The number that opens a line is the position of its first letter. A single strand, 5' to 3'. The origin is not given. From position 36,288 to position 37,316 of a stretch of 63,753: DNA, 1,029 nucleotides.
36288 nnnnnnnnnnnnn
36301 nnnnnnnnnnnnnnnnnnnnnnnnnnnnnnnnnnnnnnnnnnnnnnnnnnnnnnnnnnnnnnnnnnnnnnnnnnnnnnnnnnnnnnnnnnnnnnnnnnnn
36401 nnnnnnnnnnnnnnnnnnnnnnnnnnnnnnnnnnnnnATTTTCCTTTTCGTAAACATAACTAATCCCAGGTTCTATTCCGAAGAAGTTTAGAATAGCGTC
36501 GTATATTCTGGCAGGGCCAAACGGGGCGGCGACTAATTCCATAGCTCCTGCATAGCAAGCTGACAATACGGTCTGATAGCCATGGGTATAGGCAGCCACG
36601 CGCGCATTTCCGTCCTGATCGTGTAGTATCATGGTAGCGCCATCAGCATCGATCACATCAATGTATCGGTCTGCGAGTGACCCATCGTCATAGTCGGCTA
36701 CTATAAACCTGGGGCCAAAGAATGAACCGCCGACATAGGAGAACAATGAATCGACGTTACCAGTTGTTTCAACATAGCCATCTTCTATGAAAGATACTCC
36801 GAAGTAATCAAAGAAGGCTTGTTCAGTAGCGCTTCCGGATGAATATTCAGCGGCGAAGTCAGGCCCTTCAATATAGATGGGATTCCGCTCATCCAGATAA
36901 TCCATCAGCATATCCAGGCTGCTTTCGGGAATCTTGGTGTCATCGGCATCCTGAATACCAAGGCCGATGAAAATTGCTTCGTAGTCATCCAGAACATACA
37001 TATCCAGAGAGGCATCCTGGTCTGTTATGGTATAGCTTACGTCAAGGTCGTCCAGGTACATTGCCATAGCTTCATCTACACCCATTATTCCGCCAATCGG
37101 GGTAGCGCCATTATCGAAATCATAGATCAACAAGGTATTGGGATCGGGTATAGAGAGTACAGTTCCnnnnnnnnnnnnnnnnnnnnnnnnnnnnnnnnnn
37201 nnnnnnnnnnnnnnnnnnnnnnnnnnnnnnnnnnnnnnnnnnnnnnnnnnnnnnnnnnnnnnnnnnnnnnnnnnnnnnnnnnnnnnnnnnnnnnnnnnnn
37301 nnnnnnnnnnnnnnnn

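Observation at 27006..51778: ~25-kb co-directional island of paralogous giant T9SS-sorted proteins with no recognisable catalytic domain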

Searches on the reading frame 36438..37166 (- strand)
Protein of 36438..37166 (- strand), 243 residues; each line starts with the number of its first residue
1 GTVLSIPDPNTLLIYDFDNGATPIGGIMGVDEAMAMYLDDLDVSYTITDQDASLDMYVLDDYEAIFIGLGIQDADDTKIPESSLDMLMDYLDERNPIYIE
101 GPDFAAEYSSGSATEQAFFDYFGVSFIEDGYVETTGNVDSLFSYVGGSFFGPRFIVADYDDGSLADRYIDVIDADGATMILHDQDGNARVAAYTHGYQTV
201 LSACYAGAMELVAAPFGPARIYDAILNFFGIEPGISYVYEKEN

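Call 43: predict_structure(alignment_id=A3)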
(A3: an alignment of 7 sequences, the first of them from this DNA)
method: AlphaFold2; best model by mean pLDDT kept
length: 243 residues; sequences in the alignment: 7
mean_pLDDT: 49.0   pTM: 0.53
mean pLDDT of the five models: 49.0, 48.5, 48.2, 47.1, 42.0
residues with pLDDT >= 90: 0; 70-90: 48; 50-70: 59; < 50: 136
segments of 3 or more residues with pLDDT < 50: 1-7, 22-26, 123-243
pLDDT, mean of each block of 10 residues (from residue 1): 43 74 51 63 76 86 72 67 83 62 56 69 46 33 31 31 31 32 31 26 25 33 38 28 22
secondary structure, 60 per line:
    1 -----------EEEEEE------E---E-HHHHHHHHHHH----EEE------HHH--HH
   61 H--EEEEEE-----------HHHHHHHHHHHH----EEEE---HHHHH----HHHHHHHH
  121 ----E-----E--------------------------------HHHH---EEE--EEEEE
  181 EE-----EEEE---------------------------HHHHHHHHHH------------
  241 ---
elements in order: E12-17 H30-40 E45-47 E64-69 H81-92 E97-100 H104-108 H113-120 H164-167 E171-173 E176-182 E188-191 H219-228

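Call 47: fold_search(model_id=the predicted structure, library=pdb)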
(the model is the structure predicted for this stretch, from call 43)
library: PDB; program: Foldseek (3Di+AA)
matches with E <= 10: 695; with E <= 0.001: 0
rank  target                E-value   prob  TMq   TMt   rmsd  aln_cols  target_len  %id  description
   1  4rhc_A                9.5e-03  0.92  0.25  0.37   6.2       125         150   10  Crystal structure of 3-Dehydroquinate dehydratase from Acinetobacter baumannii at 2.68 A resolution (released 2014-10-15)
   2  4pxy_A                1.3e-02  1.00  0.35  0.34   4.1       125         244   15  Crystal structure of a Putative thua-like protein (BACUNI_01602) from Bacteroides uniformis ATCC 8492 at 1.50 A resolu (released 2014-04-23)
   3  4jqs_A                2.5e-02  0.97  0.33  0.33   4.4       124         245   13  Crystal structure of a Putative thua-like protein (BACUNI_01602) from Bacteroides uniformis ATCC 8492 at 2.30 A resolu (released 2013-05-08)
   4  3r74_B                3.0e-02  0.63  0.33  0.16  10.4       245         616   12  Crystal structure of 2-amino-2-desoxyisochorismate synthase (ADIC) synthase PhzE from Burkholderia lata 383 (released 2011-03-30)
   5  9sqj_CCC              3.2e-02  0.87  0.26  0.25   4.7       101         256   21  Crystal Structure of the MurT/GatD Enzyme Complex from Streptococcus pyogenes with bound AMPPNP (released 2025-10-08)
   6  6gs2_A                4.1e-02  0.94  0.28  0.27   3.5        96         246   17  Crystal Structure of the GatD/MurT Enzyme Complex from Staphylococcus aureus (released 2018-09-05)
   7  8g64                  4.7e-02  0.69  0.22  0.30   7.6       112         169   17  Heme-bound flavodoxin FldH from Fusobacterium nucleatum (released 2023-08-09)
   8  9j25_A                4.7e-02  0.08  0.12  0.08  16.3       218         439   10  Structural basis of the bifunctionality of M. salinexigens ZYF650T glucosylglycerol phosphorylase in glucosylglycerol  (released 2025-09-03)
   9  5n9m_A                5.3e-02  0.91  0.28  0.28   4.0        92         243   17  Crystal structure of GatD - a glutamine amidotransferase from Staphylococcus aureus involved in peptidoglycan amidatio (released 2018-03-14)
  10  6s9u                  5.6e-02  0.08  0.13  0.08  16.4       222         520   13  Crystal structure of sucrose 6F-phosphate phosphorylase from Ilumatobacter coccineus (released 2019-08-28)
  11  6h5e_A                6.0e-02  0.89  0.27  0.27   3.8        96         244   17  Crystal Structure of the GatD/MurT Enzyme Complex from Staphylococcus aureus with bound AMPPNP (released 2018-09-05)
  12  3sho_C                6.0e-02  0.72  0.23  0.29   8.4       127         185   10  Crystal structure of RpiR transcription factor from Sphaerobacter thermophilus (sugar isomerase domain) (released 2011-08-10)
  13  9j1u_A                6.4e-02  0.09  0.14  0.08  16.4       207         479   12  Structural basis of the bifunctionality of M. salinexigens ZYF650T glucosylglycerol phosphorylase in glucosylglycerol  (released 2025-09-10)
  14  6caj_C                7.3e-02  0.23  0.21  0.17  14.6       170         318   11  Electron cryo-microscopy of the eukaryotic translation initiation factor 2B from Homo sapiens (released 2018-04-11)
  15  8r3n_B                7.7e-02  0.75  0.25  0.32   4.4       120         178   10  Crystal structure of PfpI, Pseudomonas aeruginosa PAO1 (released 2025-03-19)
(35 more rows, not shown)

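Call 75: search_solved_structures(query=A3, max_evalue=10)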
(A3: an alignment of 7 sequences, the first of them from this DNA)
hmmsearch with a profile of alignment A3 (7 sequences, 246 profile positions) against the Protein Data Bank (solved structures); distinct sequences matched with E-value up to 10: 7.
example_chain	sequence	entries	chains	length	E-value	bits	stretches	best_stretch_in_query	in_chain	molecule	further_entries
7oya_D1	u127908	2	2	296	0.22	13.9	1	107-154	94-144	Ribosomal protein L5b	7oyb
4rkf_A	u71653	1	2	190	0.3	13.5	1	153-215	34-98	Ras-related protein Rab-3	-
6y7g_A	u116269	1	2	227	0.78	12.1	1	153-214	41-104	Ras-related protein Rab-3C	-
3ong_A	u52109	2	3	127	0.82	12.1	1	154-196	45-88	Ubiquitin-activating enzyme E1-like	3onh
8a4a_B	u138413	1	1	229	0.85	12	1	153-214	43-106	Ras-related protein Rab-3C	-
3rab_A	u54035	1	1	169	0.93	11.9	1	155-214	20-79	PROTEIN (RAB3A)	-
2gf9_A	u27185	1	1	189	1.3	11.4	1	152-215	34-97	Ras-related protein Rab-3D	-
